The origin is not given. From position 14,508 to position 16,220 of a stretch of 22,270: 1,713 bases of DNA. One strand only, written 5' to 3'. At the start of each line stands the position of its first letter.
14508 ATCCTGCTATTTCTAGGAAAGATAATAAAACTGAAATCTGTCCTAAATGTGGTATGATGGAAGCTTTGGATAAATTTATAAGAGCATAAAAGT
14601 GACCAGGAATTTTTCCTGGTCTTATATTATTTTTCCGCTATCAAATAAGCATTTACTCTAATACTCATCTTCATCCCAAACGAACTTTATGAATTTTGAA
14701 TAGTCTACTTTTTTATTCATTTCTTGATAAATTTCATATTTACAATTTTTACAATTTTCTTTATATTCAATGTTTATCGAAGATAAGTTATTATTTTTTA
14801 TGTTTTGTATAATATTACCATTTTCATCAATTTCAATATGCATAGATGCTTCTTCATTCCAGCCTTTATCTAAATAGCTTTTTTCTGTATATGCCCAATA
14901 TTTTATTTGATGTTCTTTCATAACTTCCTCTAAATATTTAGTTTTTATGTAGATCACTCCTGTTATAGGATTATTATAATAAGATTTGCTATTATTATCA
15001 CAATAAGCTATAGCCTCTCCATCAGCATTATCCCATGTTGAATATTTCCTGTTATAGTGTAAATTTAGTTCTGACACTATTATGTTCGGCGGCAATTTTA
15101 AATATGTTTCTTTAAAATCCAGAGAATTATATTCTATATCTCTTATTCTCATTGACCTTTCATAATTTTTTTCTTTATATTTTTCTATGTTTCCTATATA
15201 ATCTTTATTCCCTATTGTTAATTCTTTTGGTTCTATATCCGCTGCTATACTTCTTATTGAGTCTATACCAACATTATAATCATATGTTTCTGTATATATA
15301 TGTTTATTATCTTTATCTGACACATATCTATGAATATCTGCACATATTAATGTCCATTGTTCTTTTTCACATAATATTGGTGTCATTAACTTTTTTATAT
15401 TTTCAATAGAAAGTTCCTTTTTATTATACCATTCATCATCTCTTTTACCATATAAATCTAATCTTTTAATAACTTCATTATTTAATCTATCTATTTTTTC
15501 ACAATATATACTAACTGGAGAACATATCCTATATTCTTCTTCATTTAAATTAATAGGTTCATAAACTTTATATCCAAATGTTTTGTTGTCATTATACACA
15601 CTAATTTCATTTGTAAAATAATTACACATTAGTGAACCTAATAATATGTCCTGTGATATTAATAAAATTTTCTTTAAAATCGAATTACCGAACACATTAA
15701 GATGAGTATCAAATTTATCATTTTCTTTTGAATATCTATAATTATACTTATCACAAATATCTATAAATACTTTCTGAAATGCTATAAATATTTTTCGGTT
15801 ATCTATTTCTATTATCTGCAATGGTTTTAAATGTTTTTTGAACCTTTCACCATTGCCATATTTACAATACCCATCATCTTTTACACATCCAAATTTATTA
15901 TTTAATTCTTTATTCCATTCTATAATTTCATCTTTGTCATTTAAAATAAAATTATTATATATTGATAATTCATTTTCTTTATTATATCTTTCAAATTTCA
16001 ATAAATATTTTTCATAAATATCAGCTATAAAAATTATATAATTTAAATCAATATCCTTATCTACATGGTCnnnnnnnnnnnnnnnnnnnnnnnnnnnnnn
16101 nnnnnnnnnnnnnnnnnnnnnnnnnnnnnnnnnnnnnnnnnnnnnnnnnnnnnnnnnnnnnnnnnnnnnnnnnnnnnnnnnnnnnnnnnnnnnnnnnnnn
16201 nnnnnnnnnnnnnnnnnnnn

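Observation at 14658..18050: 1130-aa STAND/NACHT-like NTPase with helical repeats and no recognisable effector: candidate undescribed single-gene defence system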

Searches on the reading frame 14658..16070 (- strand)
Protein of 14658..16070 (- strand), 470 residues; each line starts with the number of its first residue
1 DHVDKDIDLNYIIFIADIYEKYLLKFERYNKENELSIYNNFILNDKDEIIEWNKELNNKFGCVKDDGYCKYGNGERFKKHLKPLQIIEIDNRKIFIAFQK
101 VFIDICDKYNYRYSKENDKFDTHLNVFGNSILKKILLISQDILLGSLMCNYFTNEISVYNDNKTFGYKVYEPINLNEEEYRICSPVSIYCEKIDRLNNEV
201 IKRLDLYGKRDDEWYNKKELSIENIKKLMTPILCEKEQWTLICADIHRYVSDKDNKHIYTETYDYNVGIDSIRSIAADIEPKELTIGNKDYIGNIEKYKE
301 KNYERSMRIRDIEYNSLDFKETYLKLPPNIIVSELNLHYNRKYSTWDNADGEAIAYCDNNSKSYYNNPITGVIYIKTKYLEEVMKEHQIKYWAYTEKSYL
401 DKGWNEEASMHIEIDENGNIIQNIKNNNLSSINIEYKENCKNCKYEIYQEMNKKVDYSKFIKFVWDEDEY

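Call 44: predict_structure(alignment_id=A3)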
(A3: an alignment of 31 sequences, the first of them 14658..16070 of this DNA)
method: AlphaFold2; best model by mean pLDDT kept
length: 470 residues; sequences in the alignment: 31
mean_pLDDT: 83.5   pTM: 0.63
mean pLDDT of the five models: 83.5, 80.9, 80.0, 78.1, 77.9
residues with pLDDT >= 90: 197; 70-90: 200; 50-70: 67; < 50: 6
segments of 3 or more residues with pLDDT < 50: 177-180
pLDDT, mean of each block of 10 residues (from residue 1): 84 87 76 85 85 83 64 67 78 92 94 83 80 91 86 73 69 54 66 94 92 93 95 95 95 90 95 83 86 84 89 58 89 95 92 94 80 97 96 95 91 94 82 66 77 71 57
secondary structure, 60 per line:
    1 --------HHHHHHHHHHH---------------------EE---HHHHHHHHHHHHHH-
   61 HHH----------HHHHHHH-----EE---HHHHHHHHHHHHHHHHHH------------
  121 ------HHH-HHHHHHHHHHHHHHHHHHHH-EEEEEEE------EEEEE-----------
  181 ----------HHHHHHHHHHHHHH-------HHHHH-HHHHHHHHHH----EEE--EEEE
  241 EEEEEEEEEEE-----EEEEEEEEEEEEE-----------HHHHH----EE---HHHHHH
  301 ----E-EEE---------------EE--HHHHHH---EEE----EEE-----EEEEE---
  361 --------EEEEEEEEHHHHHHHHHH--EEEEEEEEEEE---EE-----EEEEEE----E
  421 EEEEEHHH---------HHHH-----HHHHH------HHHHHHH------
elements in order: H9-19 H46-59 H74-80 H91-108 H131-150 E152-158 E165-169 H191-204 H212-216 H218-227 E232-234 E237-251 E257-269 H281-285 H295-300 E307-309 H329-334 E338-340 E345-347 E353-357 E369-376 H377-386 E389-399 E410-415 E420-425 H438-441 H447-451 H458-464

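Call 47: fold_search(model_id=the predicted structure, library=pdb)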
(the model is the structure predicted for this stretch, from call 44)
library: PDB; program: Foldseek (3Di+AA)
matches with E <= 10: 136; with E <= 0.001: 2
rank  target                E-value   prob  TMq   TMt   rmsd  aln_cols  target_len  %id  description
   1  8dgc_A                4.9e-07  1.00  0.33  0.10  12.5       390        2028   11  Avs3 bound to phage PhiV-1 terminase (released 2022-08-03)
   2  8dgc_B                1.1e-06  1.00  0.31  0.10  12.7       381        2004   12  Avs3 bound to phage PhiV-1 terminase (released 2022-08-03)
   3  8url                  8.9e-02  0.08  0.11  0.11  13.5       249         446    8  The Apo NanJ structure from Clostridium perfringens (released 2024-09-04)
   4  8uvv                  3.0e-01  0.06  0.13  0.13  13.2       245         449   10  The NanJ sialidase catalytic domain in complex with Neu5Ac (released 2024-09-04)
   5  3u1w_C                5.5e-01  0.02  0.07  0.11  21.9       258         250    8  Crystal structure of a Calcium binding protein (BDI_1975) from Parabacteroides distasonis ATCC 8503 at 2.00 A resoluti (released 2012-01-25)
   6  4zkt_A                6.9e-01  0.02  0.09  0.04  31.4       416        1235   10  Crystal structure of the progenitor M complex of Clostridium botulinum type E neurotoxin (released 2015-12-23)
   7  2zc3_A                9.6e-01  0.06  0.08  0.18  14.1       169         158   12  Penicillin-binding protein 2X (PBP 2X) acyl-enzyme complex (biapenem) from Streptococcus pneumoniae (released 2008-04-08)
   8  3u1w_A                1.0e+00  0.01  0.06  0.10  21.8       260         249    8  Crystal structure of a Calcium binding protein (BDI_1975) from Parabacteroides distasonis ATCC 8503 at 2.00 A resoluti (released 2012-01-25)
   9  4wen_A                1.3e+00  0.01  0.06  0.09  21.6       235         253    8  Co-complex structure of the F4 fimbrial adhesin FaeG variant ac with llama single domain antibody V2 (released 2015-02-04)
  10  2azl                  1.5e+00  0.02  0.06  0.09  23.0       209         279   15  Crystal structure for the mutant F117E of Thermotoga maritima octaprenyl pyrophosphate synthase (released 2006-03-14)
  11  1jx0_A                2.2e+00  0.01  0.05  0.08  10.8        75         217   15  Chalcone Isomerase--Y106F mutant (released 2002-07-24)
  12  9fxi_C                2.3e+00  0.04  0.10  0.13   9.3        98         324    9  Crystal structure of cobalt(II)-substituted double mutant Y115E Y117E human Glutaminyl Cyclase in complex with SEN177 (released 2024-09-04)
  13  1vg2                  2.5e+00  0.02  0.06  0.09  22.9       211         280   12  Crystal Structure Of Octaprenyl Pyrophosphate Synthase From Hyperthermophilic Thermotoga Maritima A76Y mutant (released 2004-05-18)
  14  7a0h_B                2.5e+00  0.01  0.06  0.10  21.6       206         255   12  Structure of homodimeric actin capping protein alpha subunit from Plasmodium berghei (released 2021-08-18)
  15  4i0n                  2.5e+00  0.01  0.09  0.12  19.5       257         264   10  Pore forming protein (released 2013-03-20)
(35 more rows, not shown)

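Call 84: find_homologous_proteins(query=A6, max_evalue=0.01)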
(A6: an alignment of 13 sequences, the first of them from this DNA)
Query A6 (13 sequences) (462 aa, profile of the alignment): 8 proteins with E <= 0.01 among 8000 candidates.
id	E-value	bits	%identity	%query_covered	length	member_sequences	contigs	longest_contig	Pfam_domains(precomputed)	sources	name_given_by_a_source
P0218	3.7e-172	591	52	98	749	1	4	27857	-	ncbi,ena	-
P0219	2.5e-151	523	45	99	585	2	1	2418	-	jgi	jgi:hypothetical protein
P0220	1.4e-150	520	48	100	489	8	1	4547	-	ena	-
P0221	1.2e-146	507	46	91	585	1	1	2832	-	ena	-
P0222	4.3e-136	472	50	80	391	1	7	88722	-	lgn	-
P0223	8.4e-65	237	57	46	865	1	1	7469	PF24883.3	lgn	-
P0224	4.9e-64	235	59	44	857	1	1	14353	PF24883.3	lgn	-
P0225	9.0e-64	234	59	43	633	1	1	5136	-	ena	-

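Call 87: fold_search(model_id=the predicted structure, library=viral)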
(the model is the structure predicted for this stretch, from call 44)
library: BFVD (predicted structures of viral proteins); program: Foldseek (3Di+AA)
matches with E <= 10: 193; with E <= 0.001: 0
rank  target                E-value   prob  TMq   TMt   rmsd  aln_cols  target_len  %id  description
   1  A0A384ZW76            2.0e-01  0.06  0.06  0.08  14.2       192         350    7  Putative T1SS secreted agglutinin RTX [Dickeya phage vB_DsoM_JA13]
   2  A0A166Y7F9            2.1e-01  0.06  0.07  0.12  17.0       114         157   16  Uncharacterized protein [Gordonia phage Kvothe]
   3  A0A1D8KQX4            2.5e-01  0.25  0.09  0.17  12.4        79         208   18  Uncharacterized protein [Synechococcus phage S-CAM22]
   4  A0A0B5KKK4            3.5e-01  0.07  0.10  0.04  35.2       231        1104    9  Glycoprotein [Qingnian mosquito virus]
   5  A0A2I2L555            5.7e-01  0.02  0.08  0.13  19.8       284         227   10  MORN-repeat protein [Orpheovirus IHUMI-LCC2]
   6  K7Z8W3                7.5e-01  0.02  0.10  0.14  29.3       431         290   11  Putative ankyrin repeat protein [Megavirus courdo11]
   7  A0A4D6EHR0            8.0e-01  0.02  0.09  0.08  18.6       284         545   10  Uncharacterized protein [Pandoravirus celtis]
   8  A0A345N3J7            8.4e-01  0.09  0.09  0.09  21.3       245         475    6  (no name in the UniProt tables at hand)
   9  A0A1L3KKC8            8.4e-01  0.01  0.07  0.04  24.9       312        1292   12  (no name in the UniProt tables at hand)
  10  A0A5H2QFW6            8.9e-01  0.03  0.07  0.15  19.7       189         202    7  (no name in the UniProt tables at hand)
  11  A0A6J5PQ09            9.4e-01  0.08  0.09  0.15  13.7        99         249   10  Uncharacterized protein [uncultured Caudovirales phage]
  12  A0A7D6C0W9            9.4e-01  0.02  0.08  0.04  38.4       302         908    9  Glycoprotein (Fragment) [Broome phasivirus 1]
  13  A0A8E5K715            9.9e-01  0.03  0.08  0.12  19.6       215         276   13  (no name in the UniProt tables at hand)
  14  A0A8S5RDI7            9.9e-01  0.01  0.08  0.07  27.0       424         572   11  Head to tail connecting protein [virus sp. ctd0M1]
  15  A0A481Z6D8            9.9e-01  0.01  0.08  0.08  25.4       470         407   11  Uncharacterized protein (Fragment) [Pithovirus LCPAC202]
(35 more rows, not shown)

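Call 97: search_solved_structures(query=A6, max_evalue=10, show_alignments=3)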
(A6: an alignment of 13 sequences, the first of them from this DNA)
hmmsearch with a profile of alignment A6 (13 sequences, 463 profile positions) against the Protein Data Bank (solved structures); distinct sequences matched with E-value up to 10: 1.
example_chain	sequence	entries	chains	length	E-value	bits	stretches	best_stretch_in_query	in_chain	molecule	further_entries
2ee2_A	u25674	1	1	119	1.6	10.6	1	72-111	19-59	Contactin-1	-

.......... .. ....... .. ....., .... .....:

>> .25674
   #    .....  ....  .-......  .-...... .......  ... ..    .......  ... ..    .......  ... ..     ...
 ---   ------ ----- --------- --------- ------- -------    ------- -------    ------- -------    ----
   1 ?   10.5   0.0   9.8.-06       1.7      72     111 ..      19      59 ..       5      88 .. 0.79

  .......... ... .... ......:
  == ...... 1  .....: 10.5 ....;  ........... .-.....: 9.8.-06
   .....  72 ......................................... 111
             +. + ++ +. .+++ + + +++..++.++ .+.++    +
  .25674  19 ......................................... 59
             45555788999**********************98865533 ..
